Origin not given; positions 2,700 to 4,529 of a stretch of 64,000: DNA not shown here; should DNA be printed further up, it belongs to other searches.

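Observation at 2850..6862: HU/IHF-TPR-PilZ fusion protein translationally coupled to a GT-C membrane glycosyltransferase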

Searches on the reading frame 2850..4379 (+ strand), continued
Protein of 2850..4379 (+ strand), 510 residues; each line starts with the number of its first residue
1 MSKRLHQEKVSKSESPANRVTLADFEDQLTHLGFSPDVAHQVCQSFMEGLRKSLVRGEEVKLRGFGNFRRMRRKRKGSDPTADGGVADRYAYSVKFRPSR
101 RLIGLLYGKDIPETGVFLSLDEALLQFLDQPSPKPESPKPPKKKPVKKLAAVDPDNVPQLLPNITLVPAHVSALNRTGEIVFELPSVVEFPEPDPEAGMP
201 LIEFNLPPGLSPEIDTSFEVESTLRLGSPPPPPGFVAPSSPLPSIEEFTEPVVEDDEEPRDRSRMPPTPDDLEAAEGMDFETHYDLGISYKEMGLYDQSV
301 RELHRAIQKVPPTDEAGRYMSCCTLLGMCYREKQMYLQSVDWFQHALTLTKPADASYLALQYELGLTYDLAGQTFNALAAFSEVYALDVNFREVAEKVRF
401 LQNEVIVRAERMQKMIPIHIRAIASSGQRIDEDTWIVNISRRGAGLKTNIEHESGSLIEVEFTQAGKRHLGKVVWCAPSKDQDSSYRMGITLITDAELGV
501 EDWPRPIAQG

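Call 13: search_solved_structures(query=window:2850-4379:+, max_evalue=1, show_alignments=3)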
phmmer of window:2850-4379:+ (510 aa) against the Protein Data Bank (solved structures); distinct sequences matched with E-value up to 1: 74 (the best 60 are shown).
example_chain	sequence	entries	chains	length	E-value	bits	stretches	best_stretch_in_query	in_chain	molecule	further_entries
9qhb_A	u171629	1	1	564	4.7e-12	48.7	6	280-389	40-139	Engineered tetratricopeptide repeat protein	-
2iie_A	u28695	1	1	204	3.8e-09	39.1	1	18-102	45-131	Integration host factor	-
2iif_A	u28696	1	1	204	1.3e-08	37.4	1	18-102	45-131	Integration host factor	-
9qhc_A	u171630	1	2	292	9.6e-08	34.5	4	280-394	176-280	Engineered tetratricopeptide repeat protein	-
8bu0_A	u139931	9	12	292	1.5e-07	33.9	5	280-381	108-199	Consensus tetratricopeptide repeat protein | Crystal structure of an 8-repeat consensus TPR superhelix with Zinc. | Monomer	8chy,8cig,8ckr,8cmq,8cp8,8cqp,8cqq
1ihf_A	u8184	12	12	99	1.8e-07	33.6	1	23-103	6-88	PROTEIN (INTEGRATION HOST FACTOR (ALPHA) (IHF)) | Integration Host Factor Alpha-subunit | Integration host factor subunit alpha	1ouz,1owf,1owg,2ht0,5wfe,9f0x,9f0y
5j0n_I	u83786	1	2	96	1.9e-07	33.5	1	23-102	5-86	Integration host factor subunit alpha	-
9y7b_G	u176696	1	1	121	2.2e-07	33.3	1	21-103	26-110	Integration host factor subunit alpha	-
8flj_E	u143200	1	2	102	2.8e-07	33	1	16-102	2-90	Integration host factor subunit alpha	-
8ch0_A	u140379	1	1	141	0.00023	23.4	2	281-350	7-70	Consensus tetratricopeptide repeat protein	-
2fo7_A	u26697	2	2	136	0.00035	22.8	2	281-350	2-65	SYNTHETIC CONSENSUS TPR PROTEIN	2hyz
1na0_A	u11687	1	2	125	0.00039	22.6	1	277-396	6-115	designed protein CTPR3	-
2wqh_A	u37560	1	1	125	0.00041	22.5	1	277-350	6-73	CTPR3Y3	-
9gzg_A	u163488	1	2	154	0.00043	22.5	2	281-388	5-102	Engineered CTPR protein with glutamic acids for conductivity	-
7obi_A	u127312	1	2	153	0.00052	22.2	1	285-388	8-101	CTPR-rv4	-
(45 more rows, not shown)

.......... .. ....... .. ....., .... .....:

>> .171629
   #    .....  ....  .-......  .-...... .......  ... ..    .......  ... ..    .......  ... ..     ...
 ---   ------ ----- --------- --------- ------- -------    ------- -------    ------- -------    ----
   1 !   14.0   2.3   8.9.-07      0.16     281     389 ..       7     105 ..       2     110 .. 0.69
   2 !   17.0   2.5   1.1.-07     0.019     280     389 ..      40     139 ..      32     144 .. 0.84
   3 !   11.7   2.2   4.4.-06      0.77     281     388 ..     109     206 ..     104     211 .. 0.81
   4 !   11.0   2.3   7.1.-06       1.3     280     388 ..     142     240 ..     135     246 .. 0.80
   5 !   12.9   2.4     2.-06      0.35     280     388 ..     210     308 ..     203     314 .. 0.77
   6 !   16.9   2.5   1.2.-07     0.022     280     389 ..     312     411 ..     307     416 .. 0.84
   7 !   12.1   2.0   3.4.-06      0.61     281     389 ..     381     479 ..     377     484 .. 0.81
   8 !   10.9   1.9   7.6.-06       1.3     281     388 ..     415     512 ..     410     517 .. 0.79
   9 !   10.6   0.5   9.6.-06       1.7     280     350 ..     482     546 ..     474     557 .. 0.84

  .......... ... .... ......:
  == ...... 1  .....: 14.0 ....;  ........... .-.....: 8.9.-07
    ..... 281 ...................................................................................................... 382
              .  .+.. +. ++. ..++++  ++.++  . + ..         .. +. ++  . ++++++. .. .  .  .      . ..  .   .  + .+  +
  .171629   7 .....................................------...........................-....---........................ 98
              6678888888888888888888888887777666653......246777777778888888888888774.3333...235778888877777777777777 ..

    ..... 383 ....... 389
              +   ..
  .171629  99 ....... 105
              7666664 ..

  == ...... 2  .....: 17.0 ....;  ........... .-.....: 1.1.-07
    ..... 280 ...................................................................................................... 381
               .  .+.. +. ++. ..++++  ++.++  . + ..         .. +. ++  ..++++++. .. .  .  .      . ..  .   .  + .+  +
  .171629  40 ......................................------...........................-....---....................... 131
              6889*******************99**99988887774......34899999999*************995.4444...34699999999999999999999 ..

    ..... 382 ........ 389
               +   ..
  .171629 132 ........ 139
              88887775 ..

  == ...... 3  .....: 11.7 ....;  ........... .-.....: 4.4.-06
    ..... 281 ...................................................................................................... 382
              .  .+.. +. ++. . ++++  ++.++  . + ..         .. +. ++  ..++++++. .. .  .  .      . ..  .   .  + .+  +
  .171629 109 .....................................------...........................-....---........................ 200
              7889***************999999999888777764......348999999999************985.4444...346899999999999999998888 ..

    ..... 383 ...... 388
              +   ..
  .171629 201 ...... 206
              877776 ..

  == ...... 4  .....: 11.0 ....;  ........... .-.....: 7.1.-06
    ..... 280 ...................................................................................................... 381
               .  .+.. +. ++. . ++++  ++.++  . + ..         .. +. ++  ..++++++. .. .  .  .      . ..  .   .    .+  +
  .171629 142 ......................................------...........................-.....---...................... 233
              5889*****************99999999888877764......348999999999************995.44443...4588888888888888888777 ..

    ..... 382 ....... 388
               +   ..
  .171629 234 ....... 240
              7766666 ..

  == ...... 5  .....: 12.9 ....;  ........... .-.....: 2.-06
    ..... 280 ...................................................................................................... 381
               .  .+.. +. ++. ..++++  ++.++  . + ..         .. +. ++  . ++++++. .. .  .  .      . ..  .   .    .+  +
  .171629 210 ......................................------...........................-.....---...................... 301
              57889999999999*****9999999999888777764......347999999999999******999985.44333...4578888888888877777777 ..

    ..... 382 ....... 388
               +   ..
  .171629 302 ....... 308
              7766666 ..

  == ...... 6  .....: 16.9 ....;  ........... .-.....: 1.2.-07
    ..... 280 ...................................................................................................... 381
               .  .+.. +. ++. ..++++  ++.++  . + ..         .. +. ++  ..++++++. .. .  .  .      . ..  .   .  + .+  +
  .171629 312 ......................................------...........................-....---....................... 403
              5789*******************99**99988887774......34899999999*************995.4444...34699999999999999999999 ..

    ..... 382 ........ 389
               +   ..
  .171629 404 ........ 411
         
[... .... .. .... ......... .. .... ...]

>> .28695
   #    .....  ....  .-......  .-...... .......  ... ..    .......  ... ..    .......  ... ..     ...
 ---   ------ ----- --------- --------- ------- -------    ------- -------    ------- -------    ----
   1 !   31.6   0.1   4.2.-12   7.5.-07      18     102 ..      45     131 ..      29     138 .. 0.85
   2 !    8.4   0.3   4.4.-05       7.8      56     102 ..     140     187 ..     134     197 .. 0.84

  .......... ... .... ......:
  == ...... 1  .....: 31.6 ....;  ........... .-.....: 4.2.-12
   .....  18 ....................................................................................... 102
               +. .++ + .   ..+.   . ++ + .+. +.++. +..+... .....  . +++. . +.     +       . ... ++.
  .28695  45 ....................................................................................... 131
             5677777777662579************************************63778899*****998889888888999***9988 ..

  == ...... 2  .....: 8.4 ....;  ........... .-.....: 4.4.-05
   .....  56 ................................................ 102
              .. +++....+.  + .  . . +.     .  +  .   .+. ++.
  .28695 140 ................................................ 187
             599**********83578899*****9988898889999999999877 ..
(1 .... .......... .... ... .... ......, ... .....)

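Call 17: search_protein_families(library=pfam, proteins=[L002:1-1200:+, L002:2714-3133:+, L001:1797-4196:+, P0003, P0004], max_evalue=0.01)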
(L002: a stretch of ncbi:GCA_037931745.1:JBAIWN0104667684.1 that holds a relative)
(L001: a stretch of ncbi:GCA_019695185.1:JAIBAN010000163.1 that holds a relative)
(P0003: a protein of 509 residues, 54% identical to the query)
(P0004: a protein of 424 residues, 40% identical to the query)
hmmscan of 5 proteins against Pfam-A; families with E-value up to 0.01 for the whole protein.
L002:1-1200:+ (399 aa): 2 families
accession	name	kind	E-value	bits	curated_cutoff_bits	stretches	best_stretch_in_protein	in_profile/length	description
PF00198.28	2-oxoacid_dh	-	8.1e-86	287.7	23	1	170-394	4-228/232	2-oxoacid dehydrogenases acyltransferase (catalytic domain)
PF02817.22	E3_binding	-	9.6e-14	51.8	23.7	1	79-114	1-36/36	e3 binding domain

L002:2714-3133:+ (140 aa): 0 families

L001:1797-4196:+ (800 aa): 2 families
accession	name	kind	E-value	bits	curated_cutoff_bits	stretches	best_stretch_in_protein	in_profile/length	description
PF02366.24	PMT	-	5.4e-15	56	22.7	1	95-262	66-241/245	Dolichyl-phosphate-mannose-protein mannosyltransferase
PF13231.12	PMT_2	-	3.3e-11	44.1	26.1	1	97-252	7-158/160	Dolichyl-phosphate-mannose-protein mannosyltransferase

P0003 (509 aa): 14 families
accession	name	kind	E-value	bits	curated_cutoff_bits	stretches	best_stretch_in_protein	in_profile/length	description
PF13424.12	TPR_12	-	9.5e-13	48.6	30.1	2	283-350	5-74/77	Tetratricopeptide repeat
PF07719.23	TPR_2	-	1.2e-10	41.1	27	0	323-349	3-29/34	Tetratricopeptide repeat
PF00515.34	TPR_1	-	1.3e-08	34.8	27.8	0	363-389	5-31/34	Tetratricopeptide repeat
PF00216.26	Bac_DNA_binding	-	4.6e-08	33.6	22.4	1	27-114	4-85/90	Bacterial DNA-binding protein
PF13176.12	TPR_7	-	4.2e-07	30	27.9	0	324-351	2-29/36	Tetratricopeptide repeat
PF13181.12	TPR_8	-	1.1e-06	28.8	25.7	0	362-389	4-31/34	Tetratricopeptide repeat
PF07238.19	PilZ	-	0.00013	22.7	22.5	1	409-496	4-87/102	PilZ domain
PF21545.3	T7SS_EccA1_N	-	0.00018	21.4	27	0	279-353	166-236/272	T7SS, ESX-1 secretion system protein EccA1, N-terminal domain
PF13432.12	TPR_16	-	0.00039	21.2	32.7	0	360-388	32-60/65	Tetratricopeptide repeat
PF13414.12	TPR_11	-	0.00077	19.5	26.8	0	331-373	4-42/42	TPR repeat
PF25570.1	TPR_DENND3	-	0.00091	19.6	27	1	334-405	21-96/115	DENND3-like, TPR repeats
PF13174.12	TPR_6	-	0.0033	18.4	26.3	0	363-385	4-26/33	Tetratricopeptide repeat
PF13428.12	TPR_14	-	0.0043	18.1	23.5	0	360-394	2-36/44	Tetratricopeptide repeat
PF04212.24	MIT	-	0.0066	17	30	0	335-362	25-51/66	MIT (microtubule interacting and transport) domain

P0004 (424 aa): 12 families
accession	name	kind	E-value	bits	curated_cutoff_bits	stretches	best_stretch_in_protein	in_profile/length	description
PF07719.23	TPR_2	-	1.6e-12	46.9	27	1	241-269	5-33/34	Tetratricopeptide repeat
PF13424.12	TPR_12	-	2.4e-12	47.3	30.1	1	199-267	5-75/77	Tetratricopeptide repeat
PF00515.34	TPR_1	-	1.9e-11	43.7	27.8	1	198-224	2-28/34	Tetratricopeptide repeat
PF13181.12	TPR_8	-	7.7e-09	35.5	25.7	0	278-305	4-31/34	Tetratricopeptide repeat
PF00216.26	Bac_DNA_binding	-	6.5e-06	26.8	22.4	1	4-46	14-56/90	Bacterial DNA-binding protein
PF13414.12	TPR_11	-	7e-06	26.1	26.8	0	252-287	9-40/42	TPR repeat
PF13428.12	TPR_14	-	1.7e-05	25.5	23.5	0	276-306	2-32/44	Tetratricopeptide repeat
PF13176.12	TPR_7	-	5.1e-05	23.5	27.9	0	240-268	2-30/36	Tetratricopeptide repeat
PF13432.12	TPR_16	-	0.001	19.9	32.7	0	242-270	36-64/65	Tetratricopeptide repeat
PF14559.12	TPR_19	-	0.0017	19.1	25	0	249-300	3-50/68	Tetratricopeptide repeat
PF13174.12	TPR_6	-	0.002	19.1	26.3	0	200-224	3-27/33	Tetratricopeptide repeat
PF13431.12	TPR_17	-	0.0084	16.8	24.4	0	192-217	8-33/34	Tetratricopeptide repeat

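Call 36: predict_structure(alignment_id=A1)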
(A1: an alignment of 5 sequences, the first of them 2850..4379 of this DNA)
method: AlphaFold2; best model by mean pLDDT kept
length: 510 residues; sequences in the alignment: 5
mean_pLDDT: 50.3   pTM: 0.32
mean pLDDT of the five models: 50.3, 43.4, 43.2, 40.7, 38.3
residues with pLDDT >= 90: 9; 70-90: 138; 50-70: 85; < 50: 278
segments of 3 or more residues with pLDDT < 50: 1-22, 27-35, 52-267, 406-414, 498-510
pLDDT, mean of each block of 10 residues (from residue 1): 28 28 47 48 53 44 35 31 27 26 28 26 32 33 31 31 25 26 26 26 24 25 25 28 27 32 43 63 87 87 88 79 90 85 87 78 85 74 63 63 51 59 71 68 66 75 67 69 67 57 36
secondary structure, 60 per line:
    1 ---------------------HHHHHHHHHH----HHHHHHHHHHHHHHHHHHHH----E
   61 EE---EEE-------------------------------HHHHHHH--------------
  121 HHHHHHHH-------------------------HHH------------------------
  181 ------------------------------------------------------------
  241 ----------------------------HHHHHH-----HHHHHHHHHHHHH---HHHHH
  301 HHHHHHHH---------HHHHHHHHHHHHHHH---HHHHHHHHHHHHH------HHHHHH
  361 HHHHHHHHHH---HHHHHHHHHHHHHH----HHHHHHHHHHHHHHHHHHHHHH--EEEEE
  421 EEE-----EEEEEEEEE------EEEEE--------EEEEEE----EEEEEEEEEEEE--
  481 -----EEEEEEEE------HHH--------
elements in order: H22-31 H36-55 E60-62 E66-68 H100-106 H121-128 H269-274 H280-292 H296-308 H318-332 H336-348 H355-370 H374-387 H392-413 E416-423 E429-437 E444-448 E457-462 E467-478 E486-493

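Call 37: find_homologous_proteins(query=A3, max_evalue=1e-10)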
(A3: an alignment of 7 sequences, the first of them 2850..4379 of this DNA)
Query A3 (7 sequences) (510 aa, profile of the alignment): 40 proteins with E <= 1e-10 among 8000 candidates.
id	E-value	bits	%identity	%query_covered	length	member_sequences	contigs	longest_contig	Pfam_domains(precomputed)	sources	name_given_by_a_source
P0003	1.4e-182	626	54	98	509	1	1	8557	PF00515.35,PF13424.13,PF13176.13,PF13181.13,PF07719.24,PF00216.27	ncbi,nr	ncbi:MAG: HU family DNA-binding protein, partial [Blastocatellia bacterium]|nr:HU family DNA-binding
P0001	2.7e-174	599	91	100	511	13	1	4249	PF00515.35,PF13424.13,PF07719.24,PF00216.27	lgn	-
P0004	1.1e-158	547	40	93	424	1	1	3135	PF13414.13,PF00515.35,PF13424.13,PF13428.13,PF13181.13,PF07719.24,PF00216.27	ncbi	-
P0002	1.1e-134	468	93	61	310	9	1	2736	PF07238.20,PF00515.35,PF13424.13,PF07719.24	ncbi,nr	ncbi:MAG TPA: PilZ domain-containing protein, partial [Acidobacteriota bacterium]|nr:PilZ domain-con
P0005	3.8e-41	160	45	26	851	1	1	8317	PF13431.13,PF23914.2,PF13414.13,PF13176.13,PF13428.13,PF13374.13,PF14559.13,PF00515.35,PF13424.13,PF21033.5,PF13432.13,PF13181.13,PF07719.24,PF13174.13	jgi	jgi:tetratricopeptide (TPR) repeat protein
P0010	4.7e-30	123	38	25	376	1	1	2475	PF00515.35,PF13424.13,PF13176.13,PF13432.13,PF13181.13,PF07719.24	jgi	jgi:tetratricopeptide (TPR) repeat protein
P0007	1.4e-29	122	38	26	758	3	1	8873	PF09976.16,PF13414.13,PF12569.15,PF13374.13,PF24575.2,PF25068.3,PF00515.35,PF13424.13,PF14938.13,PF13429.13,PF14561.13,PF07719.24,PF13174.13,PF20308.5,PF25063.1,PF13431.13,PF23914.2,PF25062.2,PF23300.4,PF13176.13,PF13428.13,PF25064.2,PF14559.13,PF13371.13,PF12895.14,PF21033.5,PF13432.13,PF09295.17,P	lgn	-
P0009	3.1e-29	121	39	24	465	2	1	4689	PF13431.13,PF13414.13,PF13176.13,PF13428.13,PF25064.2,PF14559.13,PF24575.2,PF00515.35,PF13424.13,PF21033.5,PF13432.13,PF13429.13,PF13181.13,PF07719.24,PF13174.13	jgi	jgi:tetratricopeptide (TPR) repeat protein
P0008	3.3e-27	114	40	25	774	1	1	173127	PF10602.16,PF13414.13,PF13374.13,PF07721.21,PF24575.2,PF00515.35,PF13424.13,PF14938.13,PF13429.13,PF14561.13,PF07719.24,PF13174.13,PF20308.5,PF14853.13,PF13431.13,PF23914.2,PF25062.2,PF25058.2,PF13176.13,PF13428.13,PF25064.2,PF14559.13,PF13371.13,PF12895.14,PF21033.5,PF13432.13,PF13181.13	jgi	-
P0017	3.4e-21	94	37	25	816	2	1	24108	PF14863.13,PF13431.13,PF20225.5,PF13414.13,PF13428.13,PF25064.2,PF14559.13,PF13371.13,PF00515.35,PF13432.13,PF13181.13,PF07719.24,PF13174.13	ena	-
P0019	5.5e-21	93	34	25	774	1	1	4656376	PF03704.24,PF13431.13,PF23914.2,PF13414.13,PF25058.2,PF13176.13,PF12569.15,PF13428.13,PF25064.2,PF14559.13,PF24575.2,PF13371.13,PF00515.35,PF12895.14,PF13424.13,PF13432.13,PF13429.13,PF13181.13,PF07719.24,PF13174.13,PF20308.5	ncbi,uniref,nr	ncbi:hypothetical protein DESUT3_22270 [Desulfuromonas versatilis]|uniref:Tetratricopeptide repeat p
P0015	6.2e-21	93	34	25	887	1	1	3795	PF13431.13,PF25062.2,PF13176.13,PF13428.13,PF25064.2,PF14559.13,PF00515.35,PF12895.14,PF13424.13,PF21033.5,PF13432.13,PF13181.13,PF07719.24,PF13174.13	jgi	jgi:tetratricopeptide (TPR) repeat protein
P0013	1.5e-20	92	35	24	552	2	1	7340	PF13431.13,PF23914.2,PF13414.13,PF13176.13,PF13428.13,PF14559.13,PF24575.2,PF13371.13,PF00515.35,PF12895.14,PF13424.13,PF21033.5,PF13432.13,PF13181.13,PF07719.24,PF13174.13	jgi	-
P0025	2.0e-19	88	36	25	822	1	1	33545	PF13431.13,PF23914.2,PF13414.13,PF13176.13,PF13428.13,PF25064.2,PF14559.13,PF13371.13,PF00515.35,PF12895.14,PF13424.13,PF21033.5,PF13432.13,PF13181.13,PF07719.24,PF13174.13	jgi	jgi:tetratricopeptide (TPR) repeat protein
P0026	2.2e-19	88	36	25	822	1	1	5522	PF13431.13,PF23914.2,PF13414.13,PF13176.13,PF13428.13,PF25064.2,PF14559.13,PF13371.13,PF00515.35,PF12895.14,PF13424.13,PF21033.5,PF13432.13,PF13181.13,PF07719.24,PF13174.13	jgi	jgi:tetratricopeptide (TPR) repeat protein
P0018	2.1e-17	82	34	24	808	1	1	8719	PF13431.13,PF23914.2,PF13414.13,PF25058.2,PF01535.27,PF13176.13,PF13428.13,PF25064.2,PF14559.13,PF24575.2,PF13371.13,PF00515.35,PF12895.14,PF13424.13,PF28559.1,PF21033.5,PF13432.13,PF13181.13,PF14561.13,PF07719.24,PF13174.13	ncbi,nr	ncbi:MAG TPA: tetratricopeptide repeat protein [Anaeromyxobacteraceae bacterium]|nr:tetratricopeptid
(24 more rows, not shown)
